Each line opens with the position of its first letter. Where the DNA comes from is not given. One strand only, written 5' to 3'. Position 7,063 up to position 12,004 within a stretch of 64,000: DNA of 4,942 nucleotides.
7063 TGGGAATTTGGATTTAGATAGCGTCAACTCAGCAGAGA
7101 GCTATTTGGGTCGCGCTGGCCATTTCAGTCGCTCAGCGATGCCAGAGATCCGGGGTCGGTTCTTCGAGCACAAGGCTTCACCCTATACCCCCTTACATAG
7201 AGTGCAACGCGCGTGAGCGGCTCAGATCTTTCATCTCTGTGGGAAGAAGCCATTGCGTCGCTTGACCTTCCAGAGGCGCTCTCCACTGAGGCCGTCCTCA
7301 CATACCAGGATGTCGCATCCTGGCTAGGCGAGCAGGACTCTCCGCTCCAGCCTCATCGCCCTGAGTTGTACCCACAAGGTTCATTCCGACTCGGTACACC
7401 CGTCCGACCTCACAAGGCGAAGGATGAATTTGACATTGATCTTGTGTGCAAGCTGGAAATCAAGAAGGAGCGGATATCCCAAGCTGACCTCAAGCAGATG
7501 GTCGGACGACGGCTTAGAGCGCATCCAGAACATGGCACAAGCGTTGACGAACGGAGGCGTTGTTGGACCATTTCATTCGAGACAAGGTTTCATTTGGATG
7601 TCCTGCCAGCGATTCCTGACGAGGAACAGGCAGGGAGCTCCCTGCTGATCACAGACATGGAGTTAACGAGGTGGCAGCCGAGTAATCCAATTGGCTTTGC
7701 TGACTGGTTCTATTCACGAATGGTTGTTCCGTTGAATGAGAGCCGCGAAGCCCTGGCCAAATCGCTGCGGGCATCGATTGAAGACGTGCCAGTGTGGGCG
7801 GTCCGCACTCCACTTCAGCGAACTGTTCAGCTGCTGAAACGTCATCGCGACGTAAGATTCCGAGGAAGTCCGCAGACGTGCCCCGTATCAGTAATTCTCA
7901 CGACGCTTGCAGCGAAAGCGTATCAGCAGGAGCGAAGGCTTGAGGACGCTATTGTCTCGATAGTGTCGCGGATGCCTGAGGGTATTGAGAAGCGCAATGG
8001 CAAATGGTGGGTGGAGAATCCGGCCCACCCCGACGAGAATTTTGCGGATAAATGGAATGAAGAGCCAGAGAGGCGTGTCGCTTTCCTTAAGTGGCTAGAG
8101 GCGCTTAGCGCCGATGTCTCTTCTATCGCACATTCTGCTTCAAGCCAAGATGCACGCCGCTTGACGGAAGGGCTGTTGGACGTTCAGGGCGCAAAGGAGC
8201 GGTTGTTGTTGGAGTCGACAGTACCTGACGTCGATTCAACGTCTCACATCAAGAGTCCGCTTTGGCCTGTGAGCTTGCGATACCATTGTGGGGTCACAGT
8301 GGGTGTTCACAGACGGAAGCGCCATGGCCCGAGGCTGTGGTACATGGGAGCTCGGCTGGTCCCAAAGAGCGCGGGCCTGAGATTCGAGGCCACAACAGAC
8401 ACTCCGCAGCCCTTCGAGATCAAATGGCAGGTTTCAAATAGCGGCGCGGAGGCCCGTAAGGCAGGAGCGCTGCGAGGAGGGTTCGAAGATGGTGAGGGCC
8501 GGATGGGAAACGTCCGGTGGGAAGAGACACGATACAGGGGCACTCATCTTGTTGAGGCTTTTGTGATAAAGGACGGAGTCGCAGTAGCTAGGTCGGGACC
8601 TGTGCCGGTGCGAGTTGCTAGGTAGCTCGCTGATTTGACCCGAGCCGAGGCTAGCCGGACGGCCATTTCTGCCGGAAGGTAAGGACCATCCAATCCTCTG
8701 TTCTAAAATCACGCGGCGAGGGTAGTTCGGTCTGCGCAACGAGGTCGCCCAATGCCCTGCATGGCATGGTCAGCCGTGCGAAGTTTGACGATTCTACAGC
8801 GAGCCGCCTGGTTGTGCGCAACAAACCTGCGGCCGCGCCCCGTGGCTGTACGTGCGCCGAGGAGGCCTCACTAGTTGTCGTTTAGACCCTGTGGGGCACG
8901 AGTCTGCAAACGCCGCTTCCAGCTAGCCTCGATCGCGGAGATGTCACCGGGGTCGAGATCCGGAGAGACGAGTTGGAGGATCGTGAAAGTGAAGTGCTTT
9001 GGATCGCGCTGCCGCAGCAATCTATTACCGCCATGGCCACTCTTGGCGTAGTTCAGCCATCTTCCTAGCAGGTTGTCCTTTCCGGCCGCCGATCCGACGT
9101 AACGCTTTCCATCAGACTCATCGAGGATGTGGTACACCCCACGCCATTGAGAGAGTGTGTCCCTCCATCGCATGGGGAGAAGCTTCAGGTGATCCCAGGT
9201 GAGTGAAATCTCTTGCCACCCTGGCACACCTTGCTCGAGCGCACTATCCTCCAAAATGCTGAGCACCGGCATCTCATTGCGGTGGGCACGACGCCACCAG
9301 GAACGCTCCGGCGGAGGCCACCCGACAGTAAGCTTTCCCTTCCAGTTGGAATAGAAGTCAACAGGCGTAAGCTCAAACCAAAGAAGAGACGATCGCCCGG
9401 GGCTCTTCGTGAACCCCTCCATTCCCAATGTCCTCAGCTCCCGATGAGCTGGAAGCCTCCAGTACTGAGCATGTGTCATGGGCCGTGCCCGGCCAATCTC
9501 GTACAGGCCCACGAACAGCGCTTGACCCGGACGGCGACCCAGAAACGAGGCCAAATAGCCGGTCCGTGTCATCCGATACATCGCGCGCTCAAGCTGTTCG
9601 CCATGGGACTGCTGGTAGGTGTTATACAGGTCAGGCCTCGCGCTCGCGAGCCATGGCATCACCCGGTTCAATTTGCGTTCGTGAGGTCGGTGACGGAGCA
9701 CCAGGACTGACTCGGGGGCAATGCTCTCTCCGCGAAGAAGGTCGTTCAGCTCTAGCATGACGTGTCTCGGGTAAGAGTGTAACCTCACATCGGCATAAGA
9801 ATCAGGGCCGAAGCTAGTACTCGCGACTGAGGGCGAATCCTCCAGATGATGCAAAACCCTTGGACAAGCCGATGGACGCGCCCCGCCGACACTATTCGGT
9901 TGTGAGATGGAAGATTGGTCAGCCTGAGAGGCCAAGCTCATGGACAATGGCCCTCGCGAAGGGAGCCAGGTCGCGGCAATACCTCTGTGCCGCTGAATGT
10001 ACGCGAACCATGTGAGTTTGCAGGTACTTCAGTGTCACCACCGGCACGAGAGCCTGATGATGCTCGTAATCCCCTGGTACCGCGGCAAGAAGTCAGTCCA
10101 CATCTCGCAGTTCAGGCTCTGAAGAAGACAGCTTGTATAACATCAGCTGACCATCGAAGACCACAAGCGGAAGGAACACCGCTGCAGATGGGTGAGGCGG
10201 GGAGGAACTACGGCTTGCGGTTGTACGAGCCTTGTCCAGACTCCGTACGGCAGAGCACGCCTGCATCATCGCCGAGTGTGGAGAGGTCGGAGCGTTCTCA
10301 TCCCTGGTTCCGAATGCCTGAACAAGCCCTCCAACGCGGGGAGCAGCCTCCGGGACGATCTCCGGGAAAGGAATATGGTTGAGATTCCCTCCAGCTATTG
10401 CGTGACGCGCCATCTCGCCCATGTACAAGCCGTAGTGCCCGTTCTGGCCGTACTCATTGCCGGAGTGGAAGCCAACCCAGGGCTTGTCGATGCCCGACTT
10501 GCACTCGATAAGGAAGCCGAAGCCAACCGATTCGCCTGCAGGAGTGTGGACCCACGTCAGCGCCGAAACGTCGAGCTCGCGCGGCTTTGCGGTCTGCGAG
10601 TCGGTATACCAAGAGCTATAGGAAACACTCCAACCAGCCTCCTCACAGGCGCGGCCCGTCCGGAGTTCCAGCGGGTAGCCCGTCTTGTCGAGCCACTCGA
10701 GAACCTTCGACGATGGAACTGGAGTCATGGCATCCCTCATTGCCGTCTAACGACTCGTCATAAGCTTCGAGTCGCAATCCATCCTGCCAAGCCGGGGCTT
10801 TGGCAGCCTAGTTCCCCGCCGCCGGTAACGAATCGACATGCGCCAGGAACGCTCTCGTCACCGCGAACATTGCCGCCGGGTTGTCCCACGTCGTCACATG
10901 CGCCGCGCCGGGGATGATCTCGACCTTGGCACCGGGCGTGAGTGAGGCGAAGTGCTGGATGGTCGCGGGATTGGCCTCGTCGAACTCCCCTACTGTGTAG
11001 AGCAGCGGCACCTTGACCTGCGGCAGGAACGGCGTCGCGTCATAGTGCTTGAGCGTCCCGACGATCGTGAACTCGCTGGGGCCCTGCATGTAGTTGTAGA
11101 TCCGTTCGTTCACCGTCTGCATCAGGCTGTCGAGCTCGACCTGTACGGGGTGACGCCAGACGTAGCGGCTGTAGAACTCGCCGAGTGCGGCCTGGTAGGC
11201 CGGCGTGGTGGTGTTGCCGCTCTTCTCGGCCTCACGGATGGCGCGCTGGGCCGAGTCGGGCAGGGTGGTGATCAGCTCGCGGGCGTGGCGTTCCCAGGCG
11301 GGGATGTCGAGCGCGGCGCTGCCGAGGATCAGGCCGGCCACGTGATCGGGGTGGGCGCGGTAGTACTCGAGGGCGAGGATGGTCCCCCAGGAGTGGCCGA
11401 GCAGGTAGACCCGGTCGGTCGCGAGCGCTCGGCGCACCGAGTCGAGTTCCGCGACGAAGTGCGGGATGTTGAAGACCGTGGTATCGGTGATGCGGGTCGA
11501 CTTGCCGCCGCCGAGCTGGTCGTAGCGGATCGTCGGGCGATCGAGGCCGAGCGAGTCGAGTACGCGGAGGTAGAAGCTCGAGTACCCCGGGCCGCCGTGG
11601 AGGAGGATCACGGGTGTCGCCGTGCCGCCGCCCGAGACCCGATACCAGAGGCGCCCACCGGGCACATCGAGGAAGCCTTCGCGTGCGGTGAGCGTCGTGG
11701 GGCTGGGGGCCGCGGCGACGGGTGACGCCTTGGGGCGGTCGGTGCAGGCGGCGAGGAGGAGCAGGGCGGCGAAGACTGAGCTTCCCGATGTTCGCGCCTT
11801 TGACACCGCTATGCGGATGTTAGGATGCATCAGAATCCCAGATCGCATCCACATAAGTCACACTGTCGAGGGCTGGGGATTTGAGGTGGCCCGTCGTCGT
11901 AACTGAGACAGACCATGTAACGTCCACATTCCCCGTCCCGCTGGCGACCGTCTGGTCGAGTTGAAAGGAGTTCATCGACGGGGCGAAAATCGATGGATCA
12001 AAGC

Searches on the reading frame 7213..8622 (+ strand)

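Call 45: search_protein_families(library=pfam, proteins=[window:7213-8622:+], max_evalue=0.001)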
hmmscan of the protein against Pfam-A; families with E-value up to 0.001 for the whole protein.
window:7213-8622:+ (470 aa): 3 families
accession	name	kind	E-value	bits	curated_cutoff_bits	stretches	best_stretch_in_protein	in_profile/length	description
PF18134.7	AGS_C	-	2.2e-25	89.6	26.7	1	343-467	3-127/129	Adenylyl/Guanylyl and SMODS C-terminal sensor domain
PF21654.3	DncV-like_NTFase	-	1.9e-11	45.2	24.9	1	50-130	1-87/90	Cyclic GMP-AMP synthase DncV-like, nucleotidyltransferase domain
PF18144.7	SMODS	-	2e-10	41.6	26.5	1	30-166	27-160/164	Second Messenger Oligonucleotide or Dinucleotide Synthetase domain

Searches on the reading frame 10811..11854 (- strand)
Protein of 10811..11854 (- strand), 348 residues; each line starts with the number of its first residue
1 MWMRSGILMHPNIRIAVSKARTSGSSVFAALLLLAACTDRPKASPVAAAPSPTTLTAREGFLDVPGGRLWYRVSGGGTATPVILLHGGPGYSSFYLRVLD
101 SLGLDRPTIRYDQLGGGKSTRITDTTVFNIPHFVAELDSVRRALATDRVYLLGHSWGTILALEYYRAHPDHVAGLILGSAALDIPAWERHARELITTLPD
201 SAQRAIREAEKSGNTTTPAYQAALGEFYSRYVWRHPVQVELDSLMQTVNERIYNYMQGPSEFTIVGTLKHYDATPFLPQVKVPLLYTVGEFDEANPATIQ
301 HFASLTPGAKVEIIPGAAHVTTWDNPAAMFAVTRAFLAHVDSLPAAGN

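Call 11: search_protein_families(library=pfam, proteins=[window:10811-11854:-], max_evalue=0.01)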
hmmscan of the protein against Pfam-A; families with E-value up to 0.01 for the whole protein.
window:10811-11854:- (348 aa): 3 families
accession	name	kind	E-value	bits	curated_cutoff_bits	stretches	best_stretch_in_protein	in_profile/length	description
PF00561.26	Abhydrolase_1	-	3.3e-27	96.1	25.8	1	81-326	2-245/245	alpha/beta hydrolase fold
PF12697.13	Abhydrolase_6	-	5.9e-15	57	26.3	1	82-331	1-216/217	Alpha/beta hydrolase family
PF12146.15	Hydrolase_4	-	2.2e-13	50.5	27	1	82-319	7-232/239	Serine aminopeptidase, S33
